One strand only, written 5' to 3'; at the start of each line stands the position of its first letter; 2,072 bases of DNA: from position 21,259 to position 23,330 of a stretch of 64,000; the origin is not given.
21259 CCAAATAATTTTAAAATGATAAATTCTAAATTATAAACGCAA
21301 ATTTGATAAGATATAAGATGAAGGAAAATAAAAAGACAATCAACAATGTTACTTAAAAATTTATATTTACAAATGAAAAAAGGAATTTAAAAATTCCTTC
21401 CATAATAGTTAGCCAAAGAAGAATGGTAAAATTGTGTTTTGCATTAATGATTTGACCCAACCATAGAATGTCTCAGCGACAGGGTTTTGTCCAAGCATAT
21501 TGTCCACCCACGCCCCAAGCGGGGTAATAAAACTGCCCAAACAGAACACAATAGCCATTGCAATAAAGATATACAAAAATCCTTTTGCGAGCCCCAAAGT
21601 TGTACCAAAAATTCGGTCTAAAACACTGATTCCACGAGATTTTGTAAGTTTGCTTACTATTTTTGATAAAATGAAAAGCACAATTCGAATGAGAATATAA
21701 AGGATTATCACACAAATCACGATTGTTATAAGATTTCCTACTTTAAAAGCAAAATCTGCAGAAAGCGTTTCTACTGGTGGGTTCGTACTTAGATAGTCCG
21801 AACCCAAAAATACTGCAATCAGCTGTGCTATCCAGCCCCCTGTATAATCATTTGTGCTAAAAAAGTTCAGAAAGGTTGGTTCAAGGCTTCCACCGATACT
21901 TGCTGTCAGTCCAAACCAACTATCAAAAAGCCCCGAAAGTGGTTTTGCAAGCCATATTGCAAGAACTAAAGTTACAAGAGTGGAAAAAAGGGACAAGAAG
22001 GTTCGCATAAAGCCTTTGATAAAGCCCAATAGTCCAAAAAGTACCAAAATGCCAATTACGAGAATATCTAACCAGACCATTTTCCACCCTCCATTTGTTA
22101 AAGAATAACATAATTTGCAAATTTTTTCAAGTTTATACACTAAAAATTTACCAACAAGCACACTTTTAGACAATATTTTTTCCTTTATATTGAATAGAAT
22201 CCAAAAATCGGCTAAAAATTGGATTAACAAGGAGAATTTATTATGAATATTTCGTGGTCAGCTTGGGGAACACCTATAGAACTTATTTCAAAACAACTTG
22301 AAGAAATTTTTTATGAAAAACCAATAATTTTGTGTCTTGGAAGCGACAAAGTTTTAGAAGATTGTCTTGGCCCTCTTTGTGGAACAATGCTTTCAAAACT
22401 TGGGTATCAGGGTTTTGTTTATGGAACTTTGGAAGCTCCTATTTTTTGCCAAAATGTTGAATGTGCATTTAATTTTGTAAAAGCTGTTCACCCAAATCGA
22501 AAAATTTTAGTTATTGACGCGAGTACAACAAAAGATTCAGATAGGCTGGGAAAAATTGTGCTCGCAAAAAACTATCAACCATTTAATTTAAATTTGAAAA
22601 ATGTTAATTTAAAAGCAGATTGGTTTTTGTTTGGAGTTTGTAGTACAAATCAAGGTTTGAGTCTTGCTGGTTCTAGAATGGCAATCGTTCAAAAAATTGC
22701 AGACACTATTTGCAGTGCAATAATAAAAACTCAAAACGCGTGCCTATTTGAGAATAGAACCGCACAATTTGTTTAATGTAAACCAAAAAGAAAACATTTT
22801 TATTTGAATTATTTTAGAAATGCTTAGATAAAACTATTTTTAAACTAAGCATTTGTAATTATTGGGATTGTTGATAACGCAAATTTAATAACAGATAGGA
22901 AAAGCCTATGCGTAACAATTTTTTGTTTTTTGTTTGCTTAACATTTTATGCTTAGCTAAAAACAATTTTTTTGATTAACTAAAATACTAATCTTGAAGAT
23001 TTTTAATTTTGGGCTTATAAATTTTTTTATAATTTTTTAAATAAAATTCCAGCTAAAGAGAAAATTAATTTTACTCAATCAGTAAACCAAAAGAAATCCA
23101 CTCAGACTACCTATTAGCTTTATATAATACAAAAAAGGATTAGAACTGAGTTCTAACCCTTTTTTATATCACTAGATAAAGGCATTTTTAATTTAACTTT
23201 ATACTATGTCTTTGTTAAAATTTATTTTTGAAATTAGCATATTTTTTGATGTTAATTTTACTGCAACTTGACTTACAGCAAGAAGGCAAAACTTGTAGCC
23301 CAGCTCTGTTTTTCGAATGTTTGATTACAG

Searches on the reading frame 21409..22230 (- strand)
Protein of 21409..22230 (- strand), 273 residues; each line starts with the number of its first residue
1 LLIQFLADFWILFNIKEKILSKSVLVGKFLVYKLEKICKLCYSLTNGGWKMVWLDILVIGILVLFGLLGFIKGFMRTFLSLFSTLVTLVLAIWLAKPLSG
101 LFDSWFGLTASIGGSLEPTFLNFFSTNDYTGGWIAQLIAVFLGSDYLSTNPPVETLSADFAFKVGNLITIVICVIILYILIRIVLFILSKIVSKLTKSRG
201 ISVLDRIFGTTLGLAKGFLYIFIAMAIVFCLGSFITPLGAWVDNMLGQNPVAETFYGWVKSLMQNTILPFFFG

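Call 18: search_protein_families(library=ncbifam, proteins=[window:21409-22230:-])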
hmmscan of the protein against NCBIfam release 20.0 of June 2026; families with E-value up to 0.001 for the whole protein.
window:21409-22230:- (273 aa): 2 families
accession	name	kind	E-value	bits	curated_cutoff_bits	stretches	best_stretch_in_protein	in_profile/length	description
NF008100.0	PRK10845.1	equivalog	2.7e-08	34.1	264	1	156-235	48-124/162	colicin V production protein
NF033740.0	MarP_fam_protase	equivalog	0.00042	19.5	250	0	54-105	1-52/390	MarP family serine protease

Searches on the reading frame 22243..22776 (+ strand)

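Call 18: search_protein_families(library=ncbifam, proteins=[window:22243-22776:+])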
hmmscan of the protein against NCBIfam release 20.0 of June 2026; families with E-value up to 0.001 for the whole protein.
window:22243-22776:+ (177 aa): 1 family
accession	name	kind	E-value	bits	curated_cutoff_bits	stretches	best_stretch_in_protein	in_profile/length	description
TIGR02841.1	spore_YyaC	equivalog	2.4e-15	56.8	84.9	1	28-160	4-140/140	spore protease YyaC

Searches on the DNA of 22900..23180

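Call 69: search_rna_families(source=window, start=22900, end=23180, threshold=evalue, max_evalue=10)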
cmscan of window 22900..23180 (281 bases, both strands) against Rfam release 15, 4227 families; matches with E-value up to 10: 12.
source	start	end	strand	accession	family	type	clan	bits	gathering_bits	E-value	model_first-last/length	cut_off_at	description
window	23114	23174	+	RF03718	mir-2804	Gene; miRNA;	-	24.2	86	0.013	1-78/78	no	mir-2804 microRNA precursor family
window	23115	23180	-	RF03818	MIR7994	Gene; miRNA;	-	18.7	100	0.39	3-90/90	5'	MIR7994 microRNA precursor family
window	23131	23180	-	RF02451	ncr1241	Gene; sRNA;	-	18.4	60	0.83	1-63/63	no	Bacillus sRNA ncr1241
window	23033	23075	+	RF00480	HIV_FE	Cis-reg; frameshift_element;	-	17.7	45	4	1-52/52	no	HIV Ribosomal frameshift signal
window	22900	22941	-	RF00616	LhrC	Gene; sRNA;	CL00114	16.8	110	4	1-42/111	3'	Listeria LhrC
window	23119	23180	-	RF03391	mir-588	Gene; miRNA;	-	16.7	70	1.4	1-81/81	no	mir-588 microRNA precursor family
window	23092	23165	+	RF02057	STnc40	Gene; sRNA;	-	15.6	45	3.9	1-70/70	no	Salmonella enterica sRNA STnc40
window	23105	23169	-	RF02948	cow-rumen-4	Gene; sRNA;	-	14.5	48.5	9.3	1-64/64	no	cow-rumen-4 RNA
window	23117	23180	+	RF03818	MIR7994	Gene; miRNA;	-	13.4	100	9.7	1-86/90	3'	MIR7994 microRNA precursor family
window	23131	23180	-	RF04178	BTnc005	Gene; sRNA;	-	12.4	174.8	1.5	137-205/205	5'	Bacteroides sRNA BTnc005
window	22900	22972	+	RF02943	Bacteroidales-2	Gene; sRNA;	-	8.6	204.3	5.8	313-392/392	5'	Bacteroidales-2 RNA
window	23129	23180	-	RF02377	SurA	Gene; sRNA;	-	7.9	100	7.9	229-279/279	5'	SurA sRNA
